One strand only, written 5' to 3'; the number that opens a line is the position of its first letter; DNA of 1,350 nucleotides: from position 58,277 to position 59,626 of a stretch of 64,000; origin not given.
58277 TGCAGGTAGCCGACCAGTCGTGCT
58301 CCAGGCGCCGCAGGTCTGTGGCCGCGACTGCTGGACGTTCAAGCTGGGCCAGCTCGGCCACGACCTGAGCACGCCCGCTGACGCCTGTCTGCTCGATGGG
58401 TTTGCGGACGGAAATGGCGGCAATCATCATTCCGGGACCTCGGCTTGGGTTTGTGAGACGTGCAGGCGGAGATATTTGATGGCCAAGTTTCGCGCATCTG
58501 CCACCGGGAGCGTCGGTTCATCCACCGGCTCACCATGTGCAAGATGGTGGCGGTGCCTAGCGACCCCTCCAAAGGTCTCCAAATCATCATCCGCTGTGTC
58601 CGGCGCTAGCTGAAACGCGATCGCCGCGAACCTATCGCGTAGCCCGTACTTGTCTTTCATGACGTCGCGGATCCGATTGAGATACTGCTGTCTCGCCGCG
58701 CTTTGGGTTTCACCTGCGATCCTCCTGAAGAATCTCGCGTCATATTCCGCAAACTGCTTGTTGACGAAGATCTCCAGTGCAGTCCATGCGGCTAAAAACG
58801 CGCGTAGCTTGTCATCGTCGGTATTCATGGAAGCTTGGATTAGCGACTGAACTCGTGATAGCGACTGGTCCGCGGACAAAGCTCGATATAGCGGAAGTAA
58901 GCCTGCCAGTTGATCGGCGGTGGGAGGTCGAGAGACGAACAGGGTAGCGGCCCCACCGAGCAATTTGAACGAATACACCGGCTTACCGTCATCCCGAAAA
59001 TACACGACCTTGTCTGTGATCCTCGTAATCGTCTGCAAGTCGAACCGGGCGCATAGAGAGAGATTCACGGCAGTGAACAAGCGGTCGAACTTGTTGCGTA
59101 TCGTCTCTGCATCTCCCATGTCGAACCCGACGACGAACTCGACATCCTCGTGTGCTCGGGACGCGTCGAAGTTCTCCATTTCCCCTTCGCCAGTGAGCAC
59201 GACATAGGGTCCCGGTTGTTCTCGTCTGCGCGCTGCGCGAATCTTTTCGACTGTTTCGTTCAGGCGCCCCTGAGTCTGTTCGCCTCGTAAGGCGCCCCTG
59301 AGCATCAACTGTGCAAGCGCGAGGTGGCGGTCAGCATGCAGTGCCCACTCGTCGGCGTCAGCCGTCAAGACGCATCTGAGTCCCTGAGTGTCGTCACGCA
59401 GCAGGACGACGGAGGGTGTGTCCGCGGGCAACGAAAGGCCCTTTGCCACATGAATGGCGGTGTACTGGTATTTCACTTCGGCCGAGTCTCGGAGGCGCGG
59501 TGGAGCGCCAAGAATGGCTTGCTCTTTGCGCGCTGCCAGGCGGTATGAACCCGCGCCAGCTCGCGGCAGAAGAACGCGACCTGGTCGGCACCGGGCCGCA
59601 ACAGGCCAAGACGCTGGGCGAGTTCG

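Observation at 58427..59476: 349-aa orphan protein in a locally AT-richer segment next to IS481 copy C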

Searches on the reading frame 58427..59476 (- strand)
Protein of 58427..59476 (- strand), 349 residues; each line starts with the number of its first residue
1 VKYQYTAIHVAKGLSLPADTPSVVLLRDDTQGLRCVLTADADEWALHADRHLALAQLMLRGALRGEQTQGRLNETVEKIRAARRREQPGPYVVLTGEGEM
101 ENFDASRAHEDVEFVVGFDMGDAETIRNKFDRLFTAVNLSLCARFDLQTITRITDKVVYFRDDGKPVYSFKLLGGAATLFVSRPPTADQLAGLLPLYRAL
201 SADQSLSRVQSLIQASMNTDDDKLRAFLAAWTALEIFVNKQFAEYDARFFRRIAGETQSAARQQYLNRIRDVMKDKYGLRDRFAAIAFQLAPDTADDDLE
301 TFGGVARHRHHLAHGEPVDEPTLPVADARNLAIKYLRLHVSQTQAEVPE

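Call 3: search_protein_families(library=pfam, proteins=[window:58427-59476:-], max_evalue=1)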
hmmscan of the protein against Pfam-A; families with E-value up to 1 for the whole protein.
window:58427-59476:- (349 aa): 2 families
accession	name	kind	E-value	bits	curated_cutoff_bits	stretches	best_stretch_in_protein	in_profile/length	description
PF16963.10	PelD_GGDEF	-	0.043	14.1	27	0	257-297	73-113/125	PelD GGDEF domain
PF12731.12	Mating_N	-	0.12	13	21.4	1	203-240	15-52/95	Mating-type protein beta 1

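Call 4: search_protein_families(library=padloc, proteins=[window:58427-59476:-], max_evalue=1)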
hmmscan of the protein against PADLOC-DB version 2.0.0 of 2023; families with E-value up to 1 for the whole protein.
window:58427-59476:- (349 aa): 0 families

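Call 5: search_protein_families(library=ncbifam, proteins=[window:58427-59476:-], max_evalue=1)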
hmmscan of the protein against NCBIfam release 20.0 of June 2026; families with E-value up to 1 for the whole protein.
window:58427-59476:- (349 aa): 2 families
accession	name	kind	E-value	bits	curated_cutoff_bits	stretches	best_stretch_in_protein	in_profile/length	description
NF003620.0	PRK05261.1-5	equivalog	0.095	10.7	1518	1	97-143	230-276/825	phosphoketolase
NF033826.1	immun_CdiI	equivalog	0.11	12.9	60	1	99-140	54-95/118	ribonuclease toxin immunity protein CdiI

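Call 6: find_homologous_proteins(query=window:58427-59476:-, max_evalue=0.001)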
Query window:58427-59476:- (349 aa): 20 proteins with E <= 0.001 among 8000 candidates.
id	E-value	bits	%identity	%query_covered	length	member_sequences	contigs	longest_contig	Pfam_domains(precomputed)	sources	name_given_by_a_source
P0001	2.2e-164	565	100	74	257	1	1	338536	-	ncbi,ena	-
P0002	2.7e-72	262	49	77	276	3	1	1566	-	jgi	jgi:hypothetical protein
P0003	9.2e-72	260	39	98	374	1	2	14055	-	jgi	jgi:hypothetical protein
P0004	1.1e-71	260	41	99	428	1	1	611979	-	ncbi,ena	-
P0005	1.5e-69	253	41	97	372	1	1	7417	-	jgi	jgi:hypothetical protein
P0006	3.5e-69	252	42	98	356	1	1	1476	-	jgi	jgi:hypothetical protein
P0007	4.5e-69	251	39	99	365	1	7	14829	-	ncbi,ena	-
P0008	1.7e-68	250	42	98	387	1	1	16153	-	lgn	-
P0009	3.9e-60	222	37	98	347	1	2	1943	-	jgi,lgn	-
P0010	3.6e-57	212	38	94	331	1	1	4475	-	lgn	-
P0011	3.2e-56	209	38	98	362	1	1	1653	-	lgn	-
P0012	6.0e-56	208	41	95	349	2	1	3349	-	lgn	-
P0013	1.1e-54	204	38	93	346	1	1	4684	-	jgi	jgi:hypothetical protein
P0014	7.3e-54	202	35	98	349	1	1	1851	-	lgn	-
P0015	1.2e-53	201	36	99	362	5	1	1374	-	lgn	-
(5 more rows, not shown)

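Call 7: search_solved_structures(query=window:58427-59476:-, max_evalue=10)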
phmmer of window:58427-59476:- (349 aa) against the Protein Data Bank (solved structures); distinct sequences matched with E-value up to 10: 0.

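Call 8: search_protein_families(library=phrogs, proteins=[window:58427-59476:-], max_evalue=1)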
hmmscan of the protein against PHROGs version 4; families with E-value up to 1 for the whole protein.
window:58427-59476:- (349 aa): 2 families
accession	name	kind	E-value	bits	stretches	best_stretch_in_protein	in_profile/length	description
phrog_4193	-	unknown function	0.0015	19.1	1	82-99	16-33/47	-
phrog_3213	-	DNA, RNA and nucleotide metabolism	0.17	11.6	1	56-154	115-214/509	DnaB-like replicative helicase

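Call 10: find_encoding_contigs(protein=P0004, flank=10000, max_places=3)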
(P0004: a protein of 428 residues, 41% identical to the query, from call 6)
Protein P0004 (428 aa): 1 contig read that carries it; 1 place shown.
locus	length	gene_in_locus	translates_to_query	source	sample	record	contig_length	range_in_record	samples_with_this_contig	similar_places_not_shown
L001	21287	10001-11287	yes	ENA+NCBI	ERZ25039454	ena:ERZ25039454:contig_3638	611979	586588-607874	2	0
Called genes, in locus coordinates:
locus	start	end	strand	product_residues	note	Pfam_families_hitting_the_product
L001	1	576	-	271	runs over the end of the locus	-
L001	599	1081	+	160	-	PF00480:ROK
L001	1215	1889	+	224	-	PF02541:Ppx-GppA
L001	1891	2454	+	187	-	-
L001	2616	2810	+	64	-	-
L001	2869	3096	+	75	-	PF13089:PP_kinase_N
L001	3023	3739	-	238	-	-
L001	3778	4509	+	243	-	PF17941:PP_kinase_C_1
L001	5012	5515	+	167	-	PF00300:His_Phos_1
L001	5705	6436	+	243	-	PF13489:Methyltransf_23, PF08241:Methyltransf_11 (faint), PF13649:Methyltransf_25 (weak)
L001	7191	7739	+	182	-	-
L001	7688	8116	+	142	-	PF13365:Trypsin_2 (weak)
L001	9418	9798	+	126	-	PF13560:HTH_31, PF12844:HTH_19 (weak), PF13443:HTH_26, PF01381:HTH_3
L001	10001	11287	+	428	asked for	-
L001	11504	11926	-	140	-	-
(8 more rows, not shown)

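Call 11: find_encoding_contigs(protein=P0003, flank=10000, max_places=3)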
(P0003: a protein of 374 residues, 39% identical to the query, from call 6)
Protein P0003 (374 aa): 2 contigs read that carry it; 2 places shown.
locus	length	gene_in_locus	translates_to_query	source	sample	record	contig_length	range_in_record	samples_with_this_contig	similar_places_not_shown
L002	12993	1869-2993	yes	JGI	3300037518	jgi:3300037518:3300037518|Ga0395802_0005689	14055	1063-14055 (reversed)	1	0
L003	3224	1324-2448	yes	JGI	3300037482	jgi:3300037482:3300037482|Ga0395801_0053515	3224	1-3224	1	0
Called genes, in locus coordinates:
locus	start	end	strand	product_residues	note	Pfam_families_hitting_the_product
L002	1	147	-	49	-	?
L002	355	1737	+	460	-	PF07394:DUF1501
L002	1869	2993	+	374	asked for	-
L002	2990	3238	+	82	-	-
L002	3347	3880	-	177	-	-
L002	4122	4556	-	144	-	PF05534:HicB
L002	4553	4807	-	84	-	PF07927:HicA_toxin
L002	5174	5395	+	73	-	-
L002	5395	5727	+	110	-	PF05016:ParE_toxin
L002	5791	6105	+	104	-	PF04255:DUF433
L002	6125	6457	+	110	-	PF18480:DUF5615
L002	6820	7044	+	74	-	PF02604:PhdYeFM_antitox (weak)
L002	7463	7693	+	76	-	PF01954:AF2212-like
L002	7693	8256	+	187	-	PF01850:PIN (weak)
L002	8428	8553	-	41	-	-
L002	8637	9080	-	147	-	PF22014:DUF6932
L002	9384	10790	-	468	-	PF07394:DUF1501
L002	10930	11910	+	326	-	PF05050:Methyltransf_21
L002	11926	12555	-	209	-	-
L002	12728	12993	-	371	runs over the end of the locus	PF02073:Peptidase_M29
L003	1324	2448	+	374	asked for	-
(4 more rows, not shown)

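Call 14: search_solved_structures(query=A1, max_evalue=10, show_alignments=2)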
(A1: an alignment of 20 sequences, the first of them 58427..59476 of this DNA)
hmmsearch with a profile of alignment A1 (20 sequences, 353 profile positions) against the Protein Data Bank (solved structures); distinct sequences matched with E-value up to 10: 0.

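Call 16: find_encoding_contigs(protein=P0007, flank=10000, max_places=4)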
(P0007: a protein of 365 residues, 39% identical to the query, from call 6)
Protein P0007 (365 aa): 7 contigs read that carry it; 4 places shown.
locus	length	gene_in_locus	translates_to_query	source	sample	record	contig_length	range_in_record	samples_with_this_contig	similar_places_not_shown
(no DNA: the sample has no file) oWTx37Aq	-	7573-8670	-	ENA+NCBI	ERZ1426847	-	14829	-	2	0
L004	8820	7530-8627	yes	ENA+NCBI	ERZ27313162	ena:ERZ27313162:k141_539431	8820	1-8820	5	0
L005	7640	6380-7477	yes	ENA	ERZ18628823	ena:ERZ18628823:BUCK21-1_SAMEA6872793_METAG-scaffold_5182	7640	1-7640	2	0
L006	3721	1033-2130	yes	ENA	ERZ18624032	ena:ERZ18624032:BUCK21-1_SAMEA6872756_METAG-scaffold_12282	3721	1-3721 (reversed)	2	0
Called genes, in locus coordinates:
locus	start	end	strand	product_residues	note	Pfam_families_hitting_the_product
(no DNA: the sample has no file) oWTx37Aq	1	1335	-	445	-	?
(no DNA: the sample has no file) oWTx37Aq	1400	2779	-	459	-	-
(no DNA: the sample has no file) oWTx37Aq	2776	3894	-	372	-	PF13240:Zn_Ribbon_1 (weak)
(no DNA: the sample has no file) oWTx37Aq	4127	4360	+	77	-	PF01381:HTH_3 (weak)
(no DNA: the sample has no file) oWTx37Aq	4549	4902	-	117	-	PF01434:Peptidase_M41 (faint)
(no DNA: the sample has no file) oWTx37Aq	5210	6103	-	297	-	PF18928:DUF5677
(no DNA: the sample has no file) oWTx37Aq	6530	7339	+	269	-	-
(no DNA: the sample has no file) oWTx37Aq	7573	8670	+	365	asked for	-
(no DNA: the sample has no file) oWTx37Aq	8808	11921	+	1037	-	PF00176:SNF2-rel_dom, PF04851:ResIII (weak), PF00271:Helicase_C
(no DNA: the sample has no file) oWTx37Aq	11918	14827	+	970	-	?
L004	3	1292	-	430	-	?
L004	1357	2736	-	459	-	-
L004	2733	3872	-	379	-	PF13240:Zn_Ribbon_1 (weak)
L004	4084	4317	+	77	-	PF01381:HTH_3 (weak)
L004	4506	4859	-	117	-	PF01434:Peptidase_M41 (faint)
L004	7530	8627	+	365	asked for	-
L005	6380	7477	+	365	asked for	-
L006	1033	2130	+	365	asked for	-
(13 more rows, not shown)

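Call 17: find_encoding_contigs(protein=P0008, flank=10000, max_places=3)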
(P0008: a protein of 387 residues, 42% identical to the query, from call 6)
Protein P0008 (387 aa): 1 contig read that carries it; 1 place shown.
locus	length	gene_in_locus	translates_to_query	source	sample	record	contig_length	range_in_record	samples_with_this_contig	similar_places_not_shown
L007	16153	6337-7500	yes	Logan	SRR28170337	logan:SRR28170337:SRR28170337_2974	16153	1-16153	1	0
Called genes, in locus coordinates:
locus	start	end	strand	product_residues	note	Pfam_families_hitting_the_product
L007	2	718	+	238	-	?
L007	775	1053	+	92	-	-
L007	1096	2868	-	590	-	PF02776:TPP_enzyme_N, PF00205:TPP_enzyme_M, PF02775:TPP_enzyme_C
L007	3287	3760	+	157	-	-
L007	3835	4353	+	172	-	PF13527:Acetyltransf_9, PF00583:Acetyltransf_1, PF13508:Acetyltransf_7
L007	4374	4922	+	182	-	PF08002:DUF1697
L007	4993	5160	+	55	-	PF19654:DUF6157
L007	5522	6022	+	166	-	PF19371:DUF5946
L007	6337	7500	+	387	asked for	-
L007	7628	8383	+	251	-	-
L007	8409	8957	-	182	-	PF04343:DUF488, PF22751:DUF488-N3a (faint)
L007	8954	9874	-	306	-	PF00730:HhH-GPD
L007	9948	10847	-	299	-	PF00565:SNase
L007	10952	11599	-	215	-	PF14512:TM1586_NiRdase (faint), PF00881:Nitroreductase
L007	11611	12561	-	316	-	PF00892:EamA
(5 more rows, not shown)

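Call 28: predict_structure(alignment_id=A1)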
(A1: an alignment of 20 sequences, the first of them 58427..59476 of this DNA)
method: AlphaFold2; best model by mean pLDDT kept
length: 349 residues; sequences in the alignment: 20
mean_pLDDT: 87.3   pTM: 0.52
mean pLDDT of the five models: 87.3, 83.0, 81.0, 80.6, 78.4
residues with pLDDT >= 90: 180; 70-90: 146; 50-70: 16; < 50: 7
segments of 3 or more residues with pLDDT < 50: 174-176
pLDDT, mean of each block of 10 residues (from residue 1): 95 83 92 94 92 86 75 92 86 95 80 87 90 90 83 93 91 55 70 83 89 90 94 97 91 76 85 89 96 96 96 92 93 94 65
secondary structure, 60 per line:
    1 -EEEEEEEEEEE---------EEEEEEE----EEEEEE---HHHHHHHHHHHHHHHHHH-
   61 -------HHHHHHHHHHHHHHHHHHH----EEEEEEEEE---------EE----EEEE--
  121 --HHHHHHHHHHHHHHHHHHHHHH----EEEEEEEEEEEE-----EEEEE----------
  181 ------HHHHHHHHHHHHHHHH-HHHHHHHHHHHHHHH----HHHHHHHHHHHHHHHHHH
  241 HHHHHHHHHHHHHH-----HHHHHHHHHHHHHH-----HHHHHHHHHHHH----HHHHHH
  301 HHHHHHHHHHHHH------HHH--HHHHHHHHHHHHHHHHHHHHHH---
elements in order: E2-12 E22-28 E33-38 H42-59 H68-86 E91-99 E115-118 H123-144 E149-160 E166-170 H187-202 H204-218 H223-254 H260-273 H279-290 H295-313 H325-346

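Call 32: fold_search(model_id=the predicted structure, library=pdb)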
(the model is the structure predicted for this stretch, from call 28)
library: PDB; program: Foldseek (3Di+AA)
matches with E <= 10: 374; with E <= 0.001: 0
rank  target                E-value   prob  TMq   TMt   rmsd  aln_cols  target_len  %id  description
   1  9isw                  5.3e-01  0.11  0.13  0.19  18.1       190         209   13  Crystal structure of AlkR (VanR), a GntR family transcriptional regulator (released 2025-07-23)
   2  8gtj_C                5.3e-01  0.07  0.11  0.12  18.9       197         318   12  Crystal structure of IpaH7.8-LRR and GSDMB isoform-4 complex (released 2023-04-12)
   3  2f2g_A                5.6e-01  0.13  0.13  0.17  13.9       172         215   10  X-Ray Structure of Gene Product From Arabidopsis Thaliana AT3G16990 (released 2005-12-13)
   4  3ovu_C                7.0e-01  0.09  0.09  0.18  13.2       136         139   15  Crystal Structure of Human Alpha-Haemoglobin Complexed with AHSP and the First NEAT Domain of IsdH from Staphylococcus (released 2011-09-21)
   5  8glv_Eb               8.8e-01  0.02  0.10  0.04  33.8       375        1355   15  96-nm repeat unit of doublet microtubules from Chlamydomonas reinhardtii flagella (released 2023-05-31)
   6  7zub_C                9.3e-01  0.04  0.14  0.15  22.1       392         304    9  Cryo-EM structure of the indirubin-bound Hsp90-XAP2-AHR complex (released 2022-11-23)
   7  9f7i_A                1.1e+00  0.11  0.12  0.17  18.0       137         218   18  Crystal structure of Borrelia burgdorferi B31 CspZ in complex with human FH SCR6-7 (released 2024-12-25)
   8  8v8v_D                1.2e+00  0.06  0.13  0.16  25.2       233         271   14  PI3Ka H1047R co-crystal structure with inhibitor in cryptic pocket near H1047R (compound 7). (released 2024-03-20)
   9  4yzh_A                1.2e+00  0.06  0.13  0.15  21.5       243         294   12  Structure of the Arabidopsis TAP38/PPH1 in complex with pLhcb1 phosphopeptide substrate (released 2015-04-29)
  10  6jx6_A                1.2e+00  0.08  0.12  0.21  20.1       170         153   18  Tetrameric form of Smac (released 2019-12-04)
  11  7bxo_F                1.4e+00  0.33  0.22  0.46   6.9       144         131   14  Crystal structure of the toxin-antitoxin with AMP-PNP (released 2020-09-30)
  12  5zcl_A                1.5e+00  0.07  0.09  0.10  10.3        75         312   12  Crystal structure of OsPP2C50 I267L:OsPYL/RCAR3 with (+)-ABA (released 2019-03-06)
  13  8tsb_B                1.5e+00  0.04  0.11  0.12  24.2       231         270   14  Human PI3K p85alpha/p110alpha bound to compound 2 (released 2023-11-22)
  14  5sxe_B                1.6e+00  0.05  0.10  0.13  24.0       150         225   15  Crystal Structure of PI3Kalpha in complex with fragments 19 and 28 (released 2017-02-15)
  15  8qyo_G                1.7e+00  0.08  0.12  0.16  11.3       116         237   16  Human proteasome 20S core particle (released 2024-02-21)
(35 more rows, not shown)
